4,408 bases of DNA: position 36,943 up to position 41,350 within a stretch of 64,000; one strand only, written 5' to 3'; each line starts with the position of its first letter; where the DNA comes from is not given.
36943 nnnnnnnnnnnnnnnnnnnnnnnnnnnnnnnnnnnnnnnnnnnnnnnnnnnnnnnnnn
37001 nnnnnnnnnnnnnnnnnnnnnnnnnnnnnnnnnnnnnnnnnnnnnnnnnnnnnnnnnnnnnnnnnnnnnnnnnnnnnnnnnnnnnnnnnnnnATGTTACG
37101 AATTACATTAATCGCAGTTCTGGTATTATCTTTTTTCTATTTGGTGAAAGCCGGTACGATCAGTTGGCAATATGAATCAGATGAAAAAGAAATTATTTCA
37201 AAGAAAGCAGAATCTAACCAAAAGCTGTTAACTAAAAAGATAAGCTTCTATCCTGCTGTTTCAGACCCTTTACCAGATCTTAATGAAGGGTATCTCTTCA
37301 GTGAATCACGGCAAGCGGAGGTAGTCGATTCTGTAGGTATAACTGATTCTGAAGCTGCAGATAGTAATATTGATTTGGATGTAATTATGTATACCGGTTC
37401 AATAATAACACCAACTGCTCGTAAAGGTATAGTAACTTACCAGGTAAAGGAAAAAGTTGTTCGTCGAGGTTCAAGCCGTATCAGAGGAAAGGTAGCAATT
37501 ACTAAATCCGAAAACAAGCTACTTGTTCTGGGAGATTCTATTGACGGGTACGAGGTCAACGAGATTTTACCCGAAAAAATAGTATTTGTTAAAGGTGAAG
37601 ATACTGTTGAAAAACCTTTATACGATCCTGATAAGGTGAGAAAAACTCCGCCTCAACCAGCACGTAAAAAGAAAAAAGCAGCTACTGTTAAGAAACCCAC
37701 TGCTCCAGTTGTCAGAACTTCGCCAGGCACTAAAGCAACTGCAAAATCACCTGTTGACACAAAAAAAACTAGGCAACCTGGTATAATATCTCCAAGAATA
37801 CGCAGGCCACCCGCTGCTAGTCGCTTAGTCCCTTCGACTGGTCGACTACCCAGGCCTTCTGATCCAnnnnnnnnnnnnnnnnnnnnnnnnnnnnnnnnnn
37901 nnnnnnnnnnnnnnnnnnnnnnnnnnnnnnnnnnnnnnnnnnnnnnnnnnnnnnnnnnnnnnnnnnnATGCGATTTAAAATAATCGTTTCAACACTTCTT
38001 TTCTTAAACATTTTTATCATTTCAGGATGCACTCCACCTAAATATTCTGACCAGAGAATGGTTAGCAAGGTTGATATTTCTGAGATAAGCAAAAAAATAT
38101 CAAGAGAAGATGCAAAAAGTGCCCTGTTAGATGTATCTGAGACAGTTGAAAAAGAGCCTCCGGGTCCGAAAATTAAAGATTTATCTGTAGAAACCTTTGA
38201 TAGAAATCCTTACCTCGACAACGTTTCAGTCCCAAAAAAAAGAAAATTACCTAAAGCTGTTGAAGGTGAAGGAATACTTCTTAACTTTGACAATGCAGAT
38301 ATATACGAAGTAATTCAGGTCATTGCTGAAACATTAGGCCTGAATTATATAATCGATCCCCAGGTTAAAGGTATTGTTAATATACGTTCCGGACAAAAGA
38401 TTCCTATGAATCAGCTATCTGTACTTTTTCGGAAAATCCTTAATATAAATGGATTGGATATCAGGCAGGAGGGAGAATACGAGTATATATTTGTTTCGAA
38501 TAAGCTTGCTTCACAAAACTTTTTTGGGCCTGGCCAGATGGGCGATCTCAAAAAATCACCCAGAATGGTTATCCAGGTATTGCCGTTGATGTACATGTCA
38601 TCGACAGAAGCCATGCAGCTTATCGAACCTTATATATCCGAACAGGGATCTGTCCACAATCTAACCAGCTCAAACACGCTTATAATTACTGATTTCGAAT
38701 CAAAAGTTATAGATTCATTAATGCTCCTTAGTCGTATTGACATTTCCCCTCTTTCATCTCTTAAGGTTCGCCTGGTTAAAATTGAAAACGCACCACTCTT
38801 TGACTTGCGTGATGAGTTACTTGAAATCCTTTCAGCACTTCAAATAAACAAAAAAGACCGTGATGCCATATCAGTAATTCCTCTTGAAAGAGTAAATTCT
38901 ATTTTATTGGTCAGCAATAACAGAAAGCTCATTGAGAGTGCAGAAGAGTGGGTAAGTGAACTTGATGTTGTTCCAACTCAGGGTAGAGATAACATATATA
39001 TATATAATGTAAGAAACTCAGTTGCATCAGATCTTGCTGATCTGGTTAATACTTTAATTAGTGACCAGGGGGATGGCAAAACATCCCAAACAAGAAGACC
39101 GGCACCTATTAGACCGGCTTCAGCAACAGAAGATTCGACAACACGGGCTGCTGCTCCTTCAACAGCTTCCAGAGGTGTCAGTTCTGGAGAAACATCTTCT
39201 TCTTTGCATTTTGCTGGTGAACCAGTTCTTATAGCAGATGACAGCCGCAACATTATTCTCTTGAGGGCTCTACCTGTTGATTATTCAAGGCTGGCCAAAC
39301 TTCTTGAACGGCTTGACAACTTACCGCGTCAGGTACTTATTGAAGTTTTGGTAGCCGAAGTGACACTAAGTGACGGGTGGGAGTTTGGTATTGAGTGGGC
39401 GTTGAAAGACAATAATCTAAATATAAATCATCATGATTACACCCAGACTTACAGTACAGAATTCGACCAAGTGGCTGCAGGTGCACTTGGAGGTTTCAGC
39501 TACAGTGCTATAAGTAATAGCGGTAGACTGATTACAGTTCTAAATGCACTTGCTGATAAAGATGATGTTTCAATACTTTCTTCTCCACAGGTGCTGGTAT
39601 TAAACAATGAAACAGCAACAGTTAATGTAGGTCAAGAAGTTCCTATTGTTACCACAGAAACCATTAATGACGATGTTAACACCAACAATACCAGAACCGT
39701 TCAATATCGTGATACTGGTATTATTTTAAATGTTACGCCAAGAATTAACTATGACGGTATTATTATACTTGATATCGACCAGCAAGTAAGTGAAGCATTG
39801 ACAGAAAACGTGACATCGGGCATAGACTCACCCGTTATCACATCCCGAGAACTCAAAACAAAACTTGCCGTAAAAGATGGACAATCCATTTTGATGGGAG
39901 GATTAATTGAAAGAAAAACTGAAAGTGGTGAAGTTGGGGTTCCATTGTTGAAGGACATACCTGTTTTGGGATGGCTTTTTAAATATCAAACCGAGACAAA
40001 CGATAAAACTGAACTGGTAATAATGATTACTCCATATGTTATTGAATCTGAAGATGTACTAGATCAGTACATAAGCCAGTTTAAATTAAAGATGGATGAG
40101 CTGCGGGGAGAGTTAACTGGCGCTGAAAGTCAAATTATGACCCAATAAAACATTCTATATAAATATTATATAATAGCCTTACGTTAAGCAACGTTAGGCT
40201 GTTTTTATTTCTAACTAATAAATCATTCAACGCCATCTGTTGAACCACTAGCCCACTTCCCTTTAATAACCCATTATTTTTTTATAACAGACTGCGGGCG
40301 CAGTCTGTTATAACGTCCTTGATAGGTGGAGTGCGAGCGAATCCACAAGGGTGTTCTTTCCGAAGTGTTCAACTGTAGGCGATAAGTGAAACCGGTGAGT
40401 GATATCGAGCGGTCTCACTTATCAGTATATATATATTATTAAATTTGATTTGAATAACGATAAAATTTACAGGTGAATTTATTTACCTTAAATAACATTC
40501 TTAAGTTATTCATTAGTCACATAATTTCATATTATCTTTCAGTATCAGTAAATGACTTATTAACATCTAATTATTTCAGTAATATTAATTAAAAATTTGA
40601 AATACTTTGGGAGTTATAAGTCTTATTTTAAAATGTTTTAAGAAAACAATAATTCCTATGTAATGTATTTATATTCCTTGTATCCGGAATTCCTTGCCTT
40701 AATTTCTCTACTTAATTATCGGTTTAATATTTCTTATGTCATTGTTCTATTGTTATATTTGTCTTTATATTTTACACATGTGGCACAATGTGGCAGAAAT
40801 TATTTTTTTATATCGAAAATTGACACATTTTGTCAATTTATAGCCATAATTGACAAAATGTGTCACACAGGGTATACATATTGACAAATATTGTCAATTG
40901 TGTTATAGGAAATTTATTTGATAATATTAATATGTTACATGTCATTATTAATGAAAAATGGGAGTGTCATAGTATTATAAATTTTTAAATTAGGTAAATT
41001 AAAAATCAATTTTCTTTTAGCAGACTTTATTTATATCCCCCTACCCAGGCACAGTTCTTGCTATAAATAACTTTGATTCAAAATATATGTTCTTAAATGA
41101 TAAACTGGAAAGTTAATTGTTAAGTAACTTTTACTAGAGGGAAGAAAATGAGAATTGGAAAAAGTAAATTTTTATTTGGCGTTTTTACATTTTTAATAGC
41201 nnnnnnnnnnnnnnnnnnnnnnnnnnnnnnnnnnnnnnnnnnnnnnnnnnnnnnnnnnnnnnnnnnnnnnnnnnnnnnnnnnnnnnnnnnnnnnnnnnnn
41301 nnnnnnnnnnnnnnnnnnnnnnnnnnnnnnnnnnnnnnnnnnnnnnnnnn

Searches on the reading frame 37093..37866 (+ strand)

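Call 9: search_protein_families(library=pfam, proteins=[window:37093-37866:+], max_evalue=0.001)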
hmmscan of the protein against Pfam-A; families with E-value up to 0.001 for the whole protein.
window:37093-37866:+ (258 aa): 0 families

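Call 25: search_protein_families(library=ncbifam, proteins=[window:37093-37866:+], max_evalue=0.01)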
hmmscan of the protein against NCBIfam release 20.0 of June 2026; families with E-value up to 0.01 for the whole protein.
window:37093-37866:+ (258 aa): 2 families
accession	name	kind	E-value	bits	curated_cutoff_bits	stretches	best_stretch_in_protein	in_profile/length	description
NF041515.1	GspC_delta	equivalog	0.0018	18.1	150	1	138-202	125-189/311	type II secretion system protein GspC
NF041616.1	T2SS_C_SYNERG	exception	0.0064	15.8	200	1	140-208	115-181/296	type II secretion system protein GspC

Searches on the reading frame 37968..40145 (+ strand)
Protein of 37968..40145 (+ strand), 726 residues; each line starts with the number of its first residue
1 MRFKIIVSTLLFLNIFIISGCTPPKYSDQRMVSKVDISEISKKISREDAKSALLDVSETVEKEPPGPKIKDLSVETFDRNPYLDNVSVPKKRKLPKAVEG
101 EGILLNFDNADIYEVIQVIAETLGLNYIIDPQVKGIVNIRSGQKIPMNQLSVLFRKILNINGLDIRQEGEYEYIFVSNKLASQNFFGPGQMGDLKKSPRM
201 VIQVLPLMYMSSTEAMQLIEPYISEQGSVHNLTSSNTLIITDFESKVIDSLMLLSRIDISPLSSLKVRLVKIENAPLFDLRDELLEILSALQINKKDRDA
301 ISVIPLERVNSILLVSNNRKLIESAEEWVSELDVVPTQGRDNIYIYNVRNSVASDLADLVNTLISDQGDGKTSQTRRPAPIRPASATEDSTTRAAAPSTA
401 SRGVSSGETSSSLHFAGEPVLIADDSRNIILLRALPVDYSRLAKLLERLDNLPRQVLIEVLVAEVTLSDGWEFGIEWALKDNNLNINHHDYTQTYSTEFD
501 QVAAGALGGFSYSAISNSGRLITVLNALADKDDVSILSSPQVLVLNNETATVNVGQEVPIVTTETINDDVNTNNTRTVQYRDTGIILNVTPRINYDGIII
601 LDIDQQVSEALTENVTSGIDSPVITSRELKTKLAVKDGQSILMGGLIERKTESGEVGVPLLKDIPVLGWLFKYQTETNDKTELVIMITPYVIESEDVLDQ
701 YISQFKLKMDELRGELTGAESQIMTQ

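Call 8: search_protein_families(library=pfam, proteins=[window:37968-40145:+], max_evalue=0.001)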
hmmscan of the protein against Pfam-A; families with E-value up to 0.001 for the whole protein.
window:37968-40145:+ (726 aa): 3 families
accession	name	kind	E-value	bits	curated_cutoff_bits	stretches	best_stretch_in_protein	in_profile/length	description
PF00263.26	Secretin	-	1.1e-51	175.2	27.5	1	527-693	1-169/169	Bacterial type II and III secretion system protein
PF21305.2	type_II_gspD_N0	-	3e-15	56.3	27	1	105-165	1-61/71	GspD-like, N0 domain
PF03958.22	Secretin_N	-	3.5e-13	50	28.2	1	345-455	3-69/69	Bacterial type II/III secretion system short domain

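Call 87: find_homologous_proteins(query=window:37968-40145:+, max_evalue=1e-50)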
Query window:37968-40145:+ (726 aa): 553 proteins with E <= 1e-50 among 8000 candidates; the best 120 are listed.
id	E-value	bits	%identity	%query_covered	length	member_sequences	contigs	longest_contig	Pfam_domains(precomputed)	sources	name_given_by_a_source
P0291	0.0e+0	1559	100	100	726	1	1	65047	PF21305.3,PF03958.23,PF00263.27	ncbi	-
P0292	0.0e+0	1011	64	99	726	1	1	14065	PF21305.3,PF03958.23,PF00263.27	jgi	-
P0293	5.2e-296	1001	64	100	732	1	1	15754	PF21305.3,PF03958.23,PF00263.27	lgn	-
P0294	3.4e-295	999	64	99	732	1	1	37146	PF21305.3,PF03958.23,PF00263.27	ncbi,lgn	-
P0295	1.0e-276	938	63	95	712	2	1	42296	PF21305.3,PF03958.23,PF00263.27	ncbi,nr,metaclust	ncbi:MAG: type II secretion system protein GspD [Deltaproteobacteria bacterium RIFOXYD12_FULL_57_12]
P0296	2.1e-263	894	60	96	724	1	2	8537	PF21305.3,PF03958.23,PF00263.27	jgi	jgi:general secretion pathway protein D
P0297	4.0e-263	893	60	99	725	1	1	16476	PF21305.3,PF03958.23,PF00263.27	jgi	-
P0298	3.4e-256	870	57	96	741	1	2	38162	PF21305.3,PF03958.23,PF00263.27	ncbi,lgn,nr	ncbi:MAG: type II secretion system secretin GspD [Proteobacteria bacterium]|nr:type II secretion sys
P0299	3.7e-251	853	57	96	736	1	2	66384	PF21305.3,PF03958.23,PF00263.27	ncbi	-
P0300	3.3e-249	847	56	100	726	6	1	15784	PF21305.3,PF03958.23,PF00263.27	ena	-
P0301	2.4e-247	841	56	99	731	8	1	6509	PF21305.3,PF03958.23,PF00263.27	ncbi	-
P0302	8.2e-246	836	57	99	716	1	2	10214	PF21305.3,PF03958.23,PF00263.27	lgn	-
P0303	2.1e-245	834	56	97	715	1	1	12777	PF21305.3,PF03958.23,PF00263.27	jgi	jgi:general secretion pathway protein D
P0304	5.6e-245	833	57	97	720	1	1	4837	PF21305.3,PF03958.23,PF00263.27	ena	-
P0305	5.6e-245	833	56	98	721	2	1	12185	PF21305.3,PF03958.23,PF00263.27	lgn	-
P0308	1.1e-243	829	56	98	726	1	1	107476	PF21305.3,PF03958.23,PF00263.27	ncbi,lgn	-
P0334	4.6e-236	803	56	98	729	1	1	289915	PF21305.3,PF03958.23,PF00263.27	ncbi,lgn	-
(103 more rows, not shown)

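Call 88: find_encoding_contigs(protein=P0294, flank=10000, max_places=1)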
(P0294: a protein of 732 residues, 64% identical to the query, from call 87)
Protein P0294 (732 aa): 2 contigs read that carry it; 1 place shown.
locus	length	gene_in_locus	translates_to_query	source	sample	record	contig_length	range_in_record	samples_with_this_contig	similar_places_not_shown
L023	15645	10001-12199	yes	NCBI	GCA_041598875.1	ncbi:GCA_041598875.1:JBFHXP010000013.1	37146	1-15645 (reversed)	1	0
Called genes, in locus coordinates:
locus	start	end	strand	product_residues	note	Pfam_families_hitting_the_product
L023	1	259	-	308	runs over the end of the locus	PF13717:Zn_ribbon_4, PF10609:ParA, PF13614:AAA_31, PF00142:Fer4_NifH (weak), PF01656:CbiA, PF02374:ArsA_ATPase (faint), PF06564:CBP_BcsQ (faint), PF09140:MipZ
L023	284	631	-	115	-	-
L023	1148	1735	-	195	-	PF08334:T2SSG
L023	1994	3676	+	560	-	PF00437:T2SSE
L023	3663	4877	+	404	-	PF28597:T2SSF_N (weak), PF00482:T2SSF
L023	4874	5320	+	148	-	PF07963:N_methyl (weak), PF12019:GspH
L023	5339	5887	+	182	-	PF07963:N_methyl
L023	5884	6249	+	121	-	PF07963:N_methyl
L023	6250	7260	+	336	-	PF21687:T2SSK_1st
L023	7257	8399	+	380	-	PF05137:PilN (weak)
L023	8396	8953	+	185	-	-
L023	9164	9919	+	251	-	-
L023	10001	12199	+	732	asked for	PF21305:type_II_gspD_N0, PF03958:Secretin_N (weak), PF00263:Secretin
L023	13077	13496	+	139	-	-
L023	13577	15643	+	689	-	?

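Call 89: find_encoding_contigs(protein=P0295, flank=10000, max_places=1)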
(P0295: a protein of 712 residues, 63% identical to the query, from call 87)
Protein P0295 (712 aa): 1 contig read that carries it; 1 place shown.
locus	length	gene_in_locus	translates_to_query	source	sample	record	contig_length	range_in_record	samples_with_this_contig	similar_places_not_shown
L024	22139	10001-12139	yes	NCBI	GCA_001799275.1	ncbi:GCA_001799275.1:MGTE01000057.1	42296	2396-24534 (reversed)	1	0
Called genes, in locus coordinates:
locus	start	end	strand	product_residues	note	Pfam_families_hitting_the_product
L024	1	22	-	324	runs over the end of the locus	PF06574:FAD_syn, PF01687:Flavokinase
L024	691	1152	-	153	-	PF07963:N_methyl, PF08334:T2SSG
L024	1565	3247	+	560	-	PF00437:T2SSE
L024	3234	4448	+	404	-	PF28597:T2SSF_N, PF00482:T2SSF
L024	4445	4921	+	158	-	-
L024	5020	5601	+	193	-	PF07963:N_methyl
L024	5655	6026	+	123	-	PF07963:N_methyl (weak)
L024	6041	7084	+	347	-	PF21687:T2SSK_1st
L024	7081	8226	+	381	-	PF05137:PilN (weak)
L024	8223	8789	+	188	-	-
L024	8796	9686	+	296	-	-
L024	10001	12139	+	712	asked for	PF21305:type_II_gspD_N0, PF03958:Secretin_N (weak), PF00263:Secretin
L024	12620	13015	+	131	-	-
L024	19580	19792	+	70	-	PF02597:ThiS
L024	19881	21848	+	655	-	PF10670:DUF4198 (faint), PF20598:DUF6795 (faint), PF13620:CarboxypepD_reg (weak), PF28492:Beta_helix_4, PF13229:Beta_helix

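Call 90: find_encoding_contigs(protein=P0308, flank=10000, max_places=1)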
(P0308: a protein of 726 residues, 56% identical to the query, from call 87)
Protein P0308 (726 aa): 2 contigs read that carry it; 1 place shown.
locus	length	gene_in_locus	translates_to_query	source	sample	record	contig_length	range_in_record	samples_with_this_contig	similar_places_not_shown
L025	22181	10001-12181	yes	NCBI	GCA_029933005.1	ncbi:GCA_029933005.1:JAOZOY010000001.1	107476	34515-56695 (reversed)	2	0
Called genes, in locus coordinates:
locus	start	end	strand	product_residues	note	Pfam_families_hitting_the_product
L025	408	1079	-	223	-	PF03205:MobB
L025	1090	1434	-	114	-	PF11969:DcpS_C, PF01230:HIT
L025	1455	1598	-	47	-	-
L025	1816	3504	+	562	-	PF00437:T2SSE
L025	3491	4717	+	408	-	PF28597:T2SSF_N (weak), PF00482:T2SSF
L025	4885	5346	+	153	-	PF07963:N_methyl (weak)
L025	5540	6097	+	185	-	PF07963:N_methyl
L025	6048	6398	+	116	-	-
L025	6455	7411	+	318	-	PF21687:T2SSK_1st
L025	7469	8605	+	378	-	-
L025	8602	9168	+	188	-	-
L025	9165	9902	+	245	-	-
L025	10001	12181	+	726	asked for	PF21305:type_II_gspD_N0, PF03958:Secretin_N (faint), PF00263:Secretin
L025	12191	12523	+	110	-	-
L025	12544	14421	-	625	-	PF00890:FAD_binding_2 (faint), PF01134:GIDA, PF07992:Pyr_redox_2 (weak), PF12831:FAD_oxidored, PF21680:GIDA_C_1st, PF13932:SAM_GIDA_C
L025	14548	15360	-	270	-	PF01209:Ubie_methyltran (weak), PF13489:Methyltransf_23 (weak), PF13847:Methyltransf_31, PF08241:Methyltransf_11, PF08242:Methyltransf_12, PF13649:Methyltransf_25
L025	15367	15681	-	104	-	PF09723:Zn_ribbon_8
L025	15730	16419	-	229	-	PF10294:Methyltransf_16, PF13847:Methyltransf_31 (weak)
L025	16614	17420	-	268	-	PF02673:BacA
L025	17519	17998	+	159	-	PF04306:DUF456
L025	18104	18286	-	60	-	-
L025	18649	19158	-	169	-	PF00578:AhpC-TSA, PF08534:Redoxin, PF00085:Thioredoxin (faint), PF13098:Thioredoxin_2 (faint), PF13905:Thioredoxin_8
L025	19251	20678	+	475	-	PF00083:Sugar_tr, PF07690:MFS_1, PF12832:MFS_1_like (faint), PF07690:MFS_1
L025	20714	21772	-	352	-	PF02120:Flg_hook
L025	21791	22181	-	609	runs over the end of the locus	PF00072:Response_reg, PF01590:GAF (faint), PF13185:GAF_2 (faint), PF00512:HisKA, PF02518:HATPase_c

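Call 91: find_encoding_contigs(protein=P0334, flank=10000, max_places=1)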
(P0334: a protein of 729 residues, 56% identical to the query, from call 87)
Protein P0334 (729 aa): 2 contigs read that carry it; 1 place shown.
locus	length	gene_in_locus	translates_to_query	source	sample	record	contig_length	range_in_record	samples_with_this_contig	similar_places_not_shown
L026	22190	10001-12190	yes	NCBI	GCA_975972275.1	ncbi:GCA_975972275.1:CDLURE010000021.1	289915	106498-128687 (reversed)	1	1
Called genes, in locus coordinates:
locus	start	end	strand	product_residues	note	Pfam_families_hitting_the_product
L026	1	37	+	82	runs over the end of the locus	-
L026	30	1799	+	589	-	PF00361:Proton_antipo_M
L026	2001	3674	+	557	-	PF13401:AAA_22 (faint), PF05157:MshEN (faint), PF00437:T2SSE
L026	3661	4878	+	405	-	PF28597:T2SSF_N, PF00482:T2SSF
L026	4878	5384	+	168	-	PF12019:GspH (weak)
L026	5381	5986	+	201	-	PF07963:N_methyl (weak)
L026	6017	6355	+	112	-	PF07963:N_methyl (weak)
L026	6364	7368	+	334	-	PF21687:T2SSK_1st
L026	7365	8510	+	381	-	PF05134:T2SSL (weak)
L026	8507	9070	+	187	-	-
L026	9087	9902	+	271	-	-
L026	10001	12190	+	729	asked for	PF21305:type_II_gspD_N0, PF03958:Secretin_N (faint), PF00263:Secretin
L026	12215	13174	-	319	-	PF14238:DUF4340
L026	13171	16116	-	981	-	PF12679:ABC2_membrane_2, PF12730:ABC2_membrane_4 (weak), PF13346:ABC2_membrane_5 (weak), PF12698:ABC2_membrane_3, PF23357:DUF7088, PF09822:ABC_transp_aux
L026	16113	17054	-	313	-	PF00005:ABC_tran, PF13304:AAA_21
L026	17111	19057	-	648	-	PF02518:HATPase_c (weak), PF13589:HATPase_c_3, PF00183:HSP90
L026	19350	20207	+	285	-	PF08668:HDOD, PF01966:HD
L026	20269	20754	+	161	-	PF06146:PsiE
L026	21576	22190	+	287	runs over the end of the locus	PF04187:Cofac_haem_bdg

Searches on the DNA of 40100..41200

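Call 74: search_rna_families(source=window, start=40100, end=41200, threshold=evalue, max_evalue=1)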
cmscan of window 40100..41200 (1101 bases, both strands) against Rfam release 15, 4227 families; matches with E-value up to 1: 7.
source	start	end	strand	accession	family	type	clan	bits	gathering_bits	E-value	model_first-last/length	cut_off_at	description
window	40823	40863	-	RF00575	SNORD70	Gene; snRNA; snoRNA; CD-box;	-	24.9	50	0.41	1-89/89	no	Small nucleolar RNA SNORD70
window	40821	40868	+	RF00240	RNA-OUT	Gene; antisense;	-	24.4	41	0.055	1-70/70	no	RNA-OUT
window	40105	40221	+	RF01220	snoR104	Gene; snRNA; snoRNA; HACA-box;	-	22.5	40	0.36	1-118/118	no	Small nucleolar RNA snoR104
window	40170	40294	-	RF02728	HrrF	Gene; sRNA;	-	22.2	77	0.3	1-116/116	no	Haemophilus regulatory RNA responsive to iron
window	40818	40865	-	RF00240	RNA-OUT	Gene; antisense;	-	21.7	41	0.27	1-70/70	no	RNA-OUT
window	40821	40865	-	RF00716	mir-3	Gene; miRNA;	CL00084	21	54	0.46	7-68/74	no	mir-3 microRNA precursor family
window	40820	40867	-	RF04172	MIR8675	Gene; miRNA;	-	20.3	90.8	0.69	1-95/95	no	MIR8675 microRNA precursor family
